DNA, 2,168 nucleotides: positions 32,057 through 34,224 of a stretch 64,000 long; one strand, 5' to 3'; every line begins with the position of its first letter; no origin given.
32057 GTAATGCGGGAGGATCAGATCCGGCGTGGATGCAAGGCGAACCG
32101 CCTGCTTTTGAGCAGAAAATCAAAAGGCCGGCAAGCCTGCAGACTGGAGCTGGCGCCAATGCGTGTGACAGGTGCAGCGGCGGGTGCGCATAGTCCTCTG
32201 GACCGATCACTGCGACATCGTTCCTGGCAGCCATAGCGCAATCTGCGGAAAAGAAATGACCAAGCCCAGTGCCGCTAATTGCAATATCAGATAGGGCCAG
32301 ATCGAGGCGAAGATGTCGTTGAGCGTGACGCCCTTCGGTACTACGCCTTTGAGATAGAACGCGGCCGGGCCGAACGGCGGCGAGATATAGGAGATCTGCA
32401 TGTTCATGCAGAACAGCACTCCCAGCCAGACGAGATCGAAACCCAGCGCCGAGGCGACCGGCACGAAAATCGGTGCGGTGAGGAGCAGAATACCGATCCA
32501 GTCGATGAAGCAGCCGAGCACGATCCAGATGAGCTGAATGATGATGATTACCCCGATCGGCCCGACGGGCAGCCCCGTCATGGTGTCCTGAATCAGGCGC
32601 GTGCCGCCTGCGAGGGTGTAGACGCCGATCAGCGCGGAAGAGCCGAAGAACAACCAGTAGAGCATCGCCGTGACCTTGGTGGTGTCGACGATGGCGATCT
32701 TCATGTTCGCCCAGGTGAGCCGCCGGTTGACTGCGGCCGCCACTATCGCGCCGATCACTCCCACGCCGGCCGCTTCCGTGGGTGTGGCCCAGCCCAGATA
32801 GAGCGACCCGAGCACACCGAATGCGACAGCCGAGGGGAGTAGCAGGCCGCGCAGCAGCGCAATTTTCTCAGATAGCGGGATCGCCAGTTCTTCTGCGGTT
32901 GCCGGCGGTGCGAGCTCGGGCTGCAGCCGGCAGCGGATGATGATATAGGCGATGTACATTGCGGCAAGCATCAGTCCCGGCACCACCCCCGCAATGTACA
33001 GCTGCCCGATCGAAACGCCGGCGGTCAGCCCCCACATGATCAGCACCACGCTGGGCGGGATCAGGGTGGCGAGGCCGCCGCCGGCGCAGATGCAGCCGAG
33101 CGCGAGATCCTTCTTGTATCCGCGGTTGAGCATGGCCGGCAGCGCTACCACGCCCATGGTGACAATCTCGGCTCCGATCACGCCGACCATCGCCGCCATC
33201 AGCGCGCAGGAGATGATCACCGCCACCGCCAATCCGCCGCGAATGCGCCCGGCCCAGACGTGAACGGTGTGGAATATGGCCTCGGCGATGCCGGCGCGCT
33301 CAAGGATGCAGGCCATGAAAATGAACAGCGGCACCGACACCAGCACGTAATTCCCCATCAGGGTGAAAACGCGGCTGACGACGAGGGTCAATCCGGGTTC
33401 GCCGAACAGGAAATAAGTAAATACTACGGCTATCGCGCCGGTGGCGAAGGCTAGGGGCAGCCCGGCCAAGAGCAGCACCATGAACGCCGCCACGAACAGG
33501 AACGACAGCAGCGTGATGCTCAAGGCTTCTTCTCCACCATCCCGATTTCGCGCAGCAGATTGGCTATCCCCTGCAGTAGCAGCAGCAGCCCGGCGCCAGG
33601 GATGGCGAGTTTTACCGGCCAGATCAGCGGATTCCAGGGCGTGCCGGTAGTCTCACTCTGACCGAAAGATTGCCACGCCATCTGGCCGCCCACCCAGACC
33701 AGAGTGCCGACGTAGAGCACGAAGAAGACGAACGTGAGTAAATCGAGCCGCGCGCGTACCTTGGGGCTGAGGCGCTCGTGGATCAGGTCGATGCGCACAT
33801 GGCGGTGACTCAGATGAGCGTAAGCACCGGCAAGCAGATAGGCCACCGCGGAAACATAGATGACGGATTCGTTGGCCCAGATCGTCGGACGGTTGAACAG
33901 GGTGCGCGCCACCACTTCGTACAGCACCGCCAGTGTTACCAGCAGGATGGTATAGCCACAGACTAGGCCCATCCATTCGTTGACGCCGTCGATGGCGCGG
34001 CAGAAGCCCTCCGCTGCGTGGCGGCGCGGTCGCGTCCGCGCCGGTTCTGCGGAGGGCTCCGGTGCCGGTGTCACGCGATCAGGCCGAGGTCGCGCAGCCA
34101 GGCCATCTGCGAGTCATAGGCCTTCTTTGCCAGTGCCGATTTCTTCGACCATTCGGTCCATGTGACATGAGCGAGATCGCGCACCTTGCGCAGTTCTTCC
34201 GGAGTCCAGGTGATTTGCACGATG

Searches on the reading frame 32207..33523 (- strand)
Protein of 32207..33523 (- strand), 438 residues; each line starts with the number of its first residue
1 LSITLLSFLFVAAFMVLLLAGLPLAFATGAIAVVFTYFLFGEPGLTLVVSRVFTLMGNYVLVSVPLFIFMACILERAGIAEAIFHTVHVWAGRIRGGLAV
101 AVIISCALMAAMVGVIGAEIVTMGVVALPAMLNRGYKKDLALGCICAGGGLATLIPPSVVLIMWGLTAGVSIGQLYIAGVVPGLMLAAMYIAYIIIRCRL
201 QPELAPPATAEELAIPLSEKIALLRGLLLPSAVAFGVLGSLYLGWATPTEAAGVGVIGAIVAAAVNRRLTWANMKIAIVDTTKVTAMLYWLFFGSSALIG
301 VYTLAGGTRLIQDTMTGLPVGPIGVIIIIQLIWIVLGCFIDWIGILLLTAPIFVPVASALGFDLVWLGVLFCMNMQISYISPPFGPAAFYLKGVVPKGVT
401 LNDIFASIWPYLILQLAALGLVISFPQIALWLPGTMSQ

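Call 9: search_protein_families(library=pfam, proteins=[window:32207-33523:-])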
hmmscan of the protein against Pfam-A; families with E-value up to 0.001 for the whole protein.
window:32207-33523:- (438 aa): 1 family
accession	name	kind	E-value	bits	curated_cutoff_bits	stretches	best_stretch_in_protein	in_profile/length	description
PF06808.19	DctM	-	7.8e-85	285.6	23.8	1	12-428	2-413/413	Tripartite ATP-independent periplasmic transporter, DctM component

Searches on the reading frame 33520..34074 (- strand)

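Call 9: search_protein_families(library=pfam, proteins=[window:33520-34074:-])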
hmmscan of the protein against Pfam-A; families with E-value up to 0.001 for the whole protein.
window:33520-34074:- (184 aa): 1 family
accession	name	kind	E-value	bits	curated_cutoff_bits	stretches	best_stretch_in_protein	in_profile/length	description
PF04290.18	DctQ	-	6.1e-24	84.8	28.3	1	47-177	2-130/132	Tripartite ATP-independent periplasmic transporters, DctQ component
